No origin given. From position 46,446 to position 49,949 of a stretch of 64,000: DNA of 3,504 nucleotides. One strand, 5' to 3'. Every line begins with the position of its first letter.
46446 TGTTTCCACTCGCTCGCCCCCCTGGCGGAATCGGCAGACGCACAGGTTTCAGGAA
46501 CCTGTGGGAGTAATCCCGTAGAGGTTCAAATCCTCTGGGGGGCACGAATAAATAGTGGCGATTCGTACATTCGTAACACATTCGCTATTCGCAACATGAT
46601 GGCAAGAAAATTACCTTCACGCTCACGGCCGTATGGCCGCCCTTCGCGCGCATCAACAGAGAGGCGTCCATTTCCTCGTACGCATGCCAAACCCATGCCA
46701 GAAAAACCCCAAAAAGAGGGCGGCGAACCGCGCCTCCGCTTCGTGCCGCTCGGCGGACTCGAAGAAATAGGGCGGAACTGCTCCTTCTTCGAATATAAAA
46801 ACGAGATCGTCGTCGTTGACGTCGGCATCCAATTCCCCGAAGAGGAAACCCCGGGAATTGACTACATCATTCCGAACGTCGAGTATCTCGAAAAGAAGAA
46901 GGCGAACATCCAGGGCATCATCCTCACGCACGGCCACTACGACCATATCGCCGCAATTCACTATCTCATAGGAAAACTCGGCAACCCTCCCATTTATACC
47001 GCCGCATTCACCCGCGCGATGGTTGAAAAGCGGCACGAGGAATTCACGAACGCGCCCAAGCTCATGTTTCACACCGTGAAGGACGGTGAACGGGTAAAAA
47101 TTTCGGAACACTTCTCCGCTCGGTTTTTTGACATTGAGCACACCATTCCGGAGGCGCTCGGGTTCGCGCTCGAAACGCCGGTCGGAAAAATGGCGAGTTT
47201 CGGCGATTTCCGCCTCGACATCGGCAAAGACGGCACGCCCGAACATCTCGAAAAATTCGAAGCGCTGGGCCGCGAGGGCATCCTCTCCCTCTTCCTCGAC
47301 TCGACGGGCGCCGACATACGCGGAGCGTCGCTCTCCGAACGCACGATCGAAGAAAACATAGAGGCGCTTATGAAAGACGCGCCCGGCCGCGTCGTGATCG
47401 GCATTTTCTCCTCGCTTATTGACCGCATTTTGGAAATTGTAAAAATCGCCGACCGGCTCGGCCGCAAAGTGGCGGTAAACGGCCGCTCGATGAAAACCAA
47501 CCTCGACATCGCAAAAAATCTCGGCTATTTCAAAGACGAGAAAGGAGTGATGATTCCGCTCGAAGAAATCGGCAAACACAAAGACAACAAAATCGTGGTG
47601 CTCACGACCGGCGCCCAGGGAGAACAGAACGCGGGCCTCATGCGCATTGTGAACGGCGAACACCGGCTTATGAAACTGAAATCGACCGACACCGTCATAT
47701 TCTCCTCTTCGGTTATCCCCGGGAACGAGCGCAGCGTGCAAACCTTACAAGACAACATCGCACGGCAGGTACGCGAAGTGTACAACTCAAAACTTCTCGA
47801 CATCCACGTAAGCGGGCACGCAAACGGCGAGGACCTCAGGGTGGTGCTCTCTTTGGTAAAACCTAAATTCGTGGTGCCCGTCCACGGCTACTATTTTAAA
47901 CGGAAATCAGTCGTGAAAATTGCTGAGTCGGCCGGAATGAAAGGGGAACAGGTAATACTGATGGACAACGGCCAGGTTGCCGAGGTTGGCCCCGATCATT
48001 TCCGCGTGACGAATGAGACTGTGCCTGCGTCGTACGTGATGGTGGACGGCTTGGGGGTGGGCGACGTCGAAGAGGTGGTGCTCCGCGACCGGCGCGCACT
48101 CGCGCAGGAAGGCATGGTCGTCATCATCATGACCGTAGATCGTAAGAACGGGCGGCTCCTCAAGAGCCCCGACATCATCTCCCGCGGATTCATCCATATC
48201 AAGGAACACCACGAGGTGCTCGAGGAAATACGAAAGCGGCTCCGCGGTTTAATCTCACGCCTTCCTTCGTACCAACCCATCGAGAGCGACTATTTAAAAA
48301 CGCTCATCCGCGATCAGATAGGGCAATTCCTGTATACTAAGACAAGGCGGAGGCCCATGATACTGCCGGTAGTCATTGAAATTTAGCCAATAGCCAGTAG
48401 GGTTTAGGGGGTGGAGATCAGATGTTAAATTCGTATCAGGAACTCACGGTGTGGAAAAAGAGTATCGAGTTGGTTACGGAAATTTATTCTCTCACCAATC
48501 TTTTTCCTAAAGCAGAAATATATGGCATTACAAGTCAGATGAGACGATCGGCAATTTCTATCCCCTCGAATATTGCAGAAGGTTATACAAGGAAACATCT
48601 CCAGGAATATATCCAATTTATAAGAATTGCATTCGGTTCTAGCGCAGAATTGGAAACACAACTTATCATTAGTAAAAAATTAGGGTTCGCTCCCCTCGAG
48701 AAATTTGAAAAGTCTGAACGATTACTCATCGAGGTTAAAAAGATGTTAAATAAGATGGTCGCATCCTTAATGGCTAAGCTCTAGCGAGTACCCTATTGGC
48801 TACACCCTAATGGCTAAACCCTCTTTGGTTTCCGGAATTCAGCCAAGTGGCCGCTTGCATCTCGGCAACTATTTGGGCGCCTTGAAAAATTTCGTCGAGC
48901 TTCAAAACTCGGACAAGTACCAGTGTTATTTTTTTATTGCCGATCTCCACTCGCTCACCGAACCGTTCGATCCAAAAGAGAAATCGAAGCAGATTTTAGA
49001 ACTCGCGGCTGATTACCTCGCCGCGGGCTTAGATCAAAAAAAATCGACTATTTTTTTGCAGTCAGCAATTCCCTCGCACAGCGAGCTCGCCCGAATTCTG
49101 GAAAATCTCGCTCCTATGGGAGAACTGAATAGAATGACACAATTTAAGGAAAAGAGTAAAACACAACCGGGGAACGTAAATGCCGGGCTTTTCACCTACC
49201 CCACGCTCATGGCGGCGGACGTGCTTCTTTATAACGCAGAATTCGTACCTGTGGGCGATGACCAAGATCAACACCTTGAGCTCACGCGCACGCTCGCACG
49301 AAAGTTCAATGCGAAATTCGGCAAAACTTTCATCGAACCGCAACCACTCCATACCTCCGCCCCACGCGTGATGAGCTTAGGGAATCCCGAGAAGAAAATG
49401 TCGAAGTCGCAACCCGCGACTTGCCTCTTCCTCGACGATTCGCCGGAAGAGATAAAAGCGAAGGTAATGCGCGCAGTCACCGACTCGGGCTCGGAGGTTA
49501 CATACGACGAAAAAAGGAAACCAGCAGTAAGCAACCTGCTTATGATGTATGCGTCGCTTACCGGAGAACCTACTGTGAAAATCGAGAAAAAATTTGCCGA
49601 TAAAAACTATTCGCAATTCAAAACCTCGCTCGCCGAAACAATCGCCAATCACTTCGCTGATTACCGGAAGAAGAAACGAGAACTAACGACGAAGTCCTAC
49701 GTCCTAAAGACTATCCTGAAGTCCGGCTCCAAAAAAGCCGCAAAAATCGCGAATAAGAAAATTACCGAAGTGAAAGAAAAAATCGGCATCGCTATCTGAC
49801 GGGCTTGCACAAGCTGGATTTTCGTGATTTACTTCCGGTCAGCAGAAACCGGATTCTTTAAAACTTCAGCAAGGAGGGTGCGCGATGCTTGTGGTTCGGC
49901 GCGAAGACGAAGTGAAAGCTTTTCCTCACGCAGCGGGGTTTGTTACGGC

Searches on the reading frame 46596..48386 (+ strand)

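Call 80: search_protein_families(library=pfam, proteins=[window:46596-48386:+], max_evalue=0.001)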
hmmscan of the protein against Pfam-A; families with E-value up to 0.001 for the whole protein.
window:46596-48386:+ (596 aa): 5 families
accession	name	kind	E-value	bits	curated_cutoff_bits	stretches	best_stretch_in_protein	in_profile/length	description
PF22505.1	RNase_J_b_CASP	-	6.9e-41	139.4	27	1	264-387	2-125/126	Ribonuclease J, beta-CASP domain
PF17770.6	RNase_J_C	-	9.7e-30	104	23.8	1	495-596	1-102/102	Ribonuclease J C-terminal domain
PF00753.33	Lactamase_B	-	6.1e-11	43.1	22.7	1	59-204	5-149/196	Metallo-beta-lactamase superfamily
PF12706.13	Lactamase_B_2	-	3.5e-10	40.2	27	1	100-206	26-144/200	Beta-lactamase superfamily domain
PF07521.17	RMMBL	-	1.9e-07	31.4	21.6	1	402-431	10-40/63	Zn-dependent metallo-hydrolase RNA specificity domain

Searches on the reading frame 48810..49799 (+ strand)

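Call 80: search_protein_families(library=pfam, proteins=[window:48810-49799:+], max_evalue=0.001)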
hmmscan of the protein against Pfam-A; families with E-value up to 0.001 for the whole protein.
window:48810-49799:+ (329 aa): 1 family
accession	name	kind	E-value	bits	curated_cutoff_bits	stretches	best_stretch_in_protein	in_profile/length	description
PF00579.31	tRNA-synt_1b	-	1.1e-76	258.4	21.1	1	4-282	6-291/292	tRNA synthetases class I (W and Y)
